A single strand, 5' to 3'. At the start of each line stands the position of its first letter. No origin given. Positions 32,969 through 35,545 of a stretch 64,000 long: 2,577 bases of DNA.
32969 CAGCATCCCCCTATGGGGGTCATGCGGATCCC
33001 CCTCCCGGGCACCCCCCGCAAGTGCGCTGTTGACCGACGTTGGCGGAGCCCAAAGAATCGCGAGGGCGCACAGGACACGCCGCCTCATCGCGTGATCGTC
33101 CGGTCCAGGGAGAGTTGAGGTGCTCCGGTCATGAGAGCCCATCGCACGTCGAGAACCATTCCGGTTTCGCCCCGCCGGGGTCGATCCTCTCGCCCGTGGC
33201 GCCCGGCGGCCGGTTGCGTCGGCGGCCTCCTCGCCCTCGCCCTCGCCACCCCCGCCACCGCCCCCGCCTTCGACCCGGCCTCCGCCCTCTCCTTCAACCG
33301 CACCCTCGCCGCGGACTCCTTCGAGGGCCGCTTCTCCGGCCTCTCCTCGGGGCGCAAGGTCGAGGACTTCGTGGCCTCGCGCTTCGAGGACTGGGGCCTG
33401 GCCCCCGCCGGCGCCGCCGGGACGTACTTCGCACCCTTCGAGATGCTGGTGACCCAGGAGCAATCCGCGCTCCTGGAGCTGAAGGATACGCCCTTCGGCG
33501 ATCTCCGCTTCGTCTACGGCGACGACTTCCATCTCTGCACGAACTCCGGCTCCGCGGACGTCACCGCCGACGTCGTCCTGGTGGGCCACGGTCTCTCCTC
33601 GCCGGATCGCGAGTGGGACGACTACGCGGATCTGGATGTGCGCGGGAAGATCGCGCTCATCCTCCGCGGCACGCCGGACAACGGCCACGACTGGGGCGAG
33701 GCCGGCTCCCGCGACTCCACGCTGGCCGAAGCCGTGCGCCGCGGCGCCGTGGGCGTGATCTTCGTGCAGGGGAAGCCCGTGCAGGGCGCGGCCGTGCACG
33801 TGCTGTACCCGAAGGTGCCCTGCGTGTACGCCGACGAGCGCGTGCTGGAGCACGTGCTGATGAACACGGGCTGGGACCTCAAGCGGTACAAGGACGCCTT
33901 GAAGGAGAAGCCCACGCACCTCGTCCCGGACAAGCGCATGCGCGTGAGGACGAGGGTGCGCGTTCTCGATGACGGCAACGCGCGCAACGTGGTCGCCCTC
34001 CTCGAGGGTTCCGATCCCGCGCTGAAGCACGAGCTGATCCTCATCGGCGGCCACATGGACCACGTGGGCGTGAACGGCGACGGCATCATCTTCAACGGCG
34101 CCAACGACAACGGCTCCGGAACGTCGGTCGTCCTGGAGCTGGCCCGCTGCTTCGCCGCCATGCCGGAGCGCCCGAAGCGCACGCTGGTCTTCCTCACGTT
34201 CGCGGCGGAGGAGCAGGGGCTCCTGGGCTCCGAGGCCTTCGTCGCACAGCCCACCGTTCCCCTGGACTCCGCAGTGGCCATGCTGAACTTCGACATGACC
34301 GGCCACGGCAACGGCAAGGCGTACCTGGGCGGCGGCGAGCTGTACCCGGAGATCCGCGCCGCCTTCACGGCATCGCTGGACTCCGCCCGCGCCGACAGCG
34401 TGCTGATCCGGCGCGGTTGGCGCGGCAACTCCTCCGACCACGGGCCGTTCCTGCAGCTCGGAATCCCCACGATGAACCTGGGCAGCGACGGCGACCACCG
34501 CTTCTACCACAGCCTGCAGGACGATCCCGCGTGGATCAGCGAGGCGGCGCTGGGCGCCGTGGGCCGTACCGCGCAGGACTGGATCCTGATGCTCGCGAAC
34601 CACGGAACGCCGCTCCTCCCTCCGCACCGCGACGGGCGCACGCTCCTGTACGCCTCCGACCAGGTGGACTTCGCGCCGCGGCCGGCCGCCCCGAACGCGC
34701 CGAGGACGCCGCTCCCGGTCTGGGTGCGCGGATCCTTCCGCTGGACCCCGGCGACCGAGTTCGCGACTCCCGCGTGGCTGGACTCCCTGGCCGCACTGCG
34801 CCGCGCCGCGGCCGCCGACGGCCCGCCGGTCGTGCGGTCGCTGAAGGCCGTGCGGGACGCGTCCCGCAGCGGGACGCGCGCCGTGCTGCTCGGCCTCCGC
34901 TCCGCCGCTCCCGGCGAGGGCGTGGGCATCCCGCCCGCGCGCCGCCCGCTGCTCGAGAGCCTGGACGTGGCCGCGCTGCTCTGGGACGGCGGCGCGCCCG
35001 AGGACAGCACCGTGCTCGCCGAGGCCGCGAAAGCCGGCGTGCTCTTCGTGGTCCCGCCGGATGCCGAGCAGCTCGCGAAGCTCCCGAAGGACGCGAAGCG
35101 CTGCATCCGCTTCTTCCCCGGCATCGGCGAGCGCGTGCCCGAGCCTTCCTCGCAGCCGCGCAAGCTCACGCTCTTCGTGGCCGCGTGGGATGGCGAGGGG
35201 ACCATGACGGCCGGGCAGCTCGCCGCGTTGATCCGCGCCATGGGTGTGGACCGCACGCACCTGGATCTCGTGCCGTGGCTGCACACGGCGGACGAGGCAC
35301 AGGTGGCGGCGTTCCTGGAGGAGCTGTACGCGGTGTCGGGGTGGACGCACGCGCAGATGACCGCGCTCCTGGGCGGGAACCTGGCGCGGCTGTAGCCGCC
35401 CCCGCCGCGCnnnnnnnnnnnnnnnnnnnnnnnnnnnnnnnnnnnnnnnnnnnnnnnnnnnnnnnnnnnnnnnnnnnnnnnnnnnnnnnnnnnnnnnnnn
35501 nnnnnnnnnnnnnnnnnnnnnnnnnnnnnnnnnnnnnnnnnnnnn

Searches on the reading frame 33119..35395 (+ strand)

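Call 21: search_protein_families(library=pfam, proteins=[window:33119-35395:+], max_evalue=0.001)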
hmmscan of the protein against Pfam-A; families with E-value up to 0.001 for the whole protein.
window:33119-35395:+ (758 aa): 3 families
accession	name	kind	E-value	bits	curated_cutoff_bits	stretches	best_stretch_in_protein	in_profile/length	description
PF04389.22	Peptidase_M28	-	9.8e-42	143.3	21.3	1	290-486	1-190/193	Peptidase family M28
PF02225.27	PA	-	3.7e-05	24.2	23.9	1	148-219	1-60/95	PA domain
PF01546.33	Peptidase_M20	-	0.00016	22.1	24.6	1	309-397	2-104/206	Peptidase family M20/M25/M40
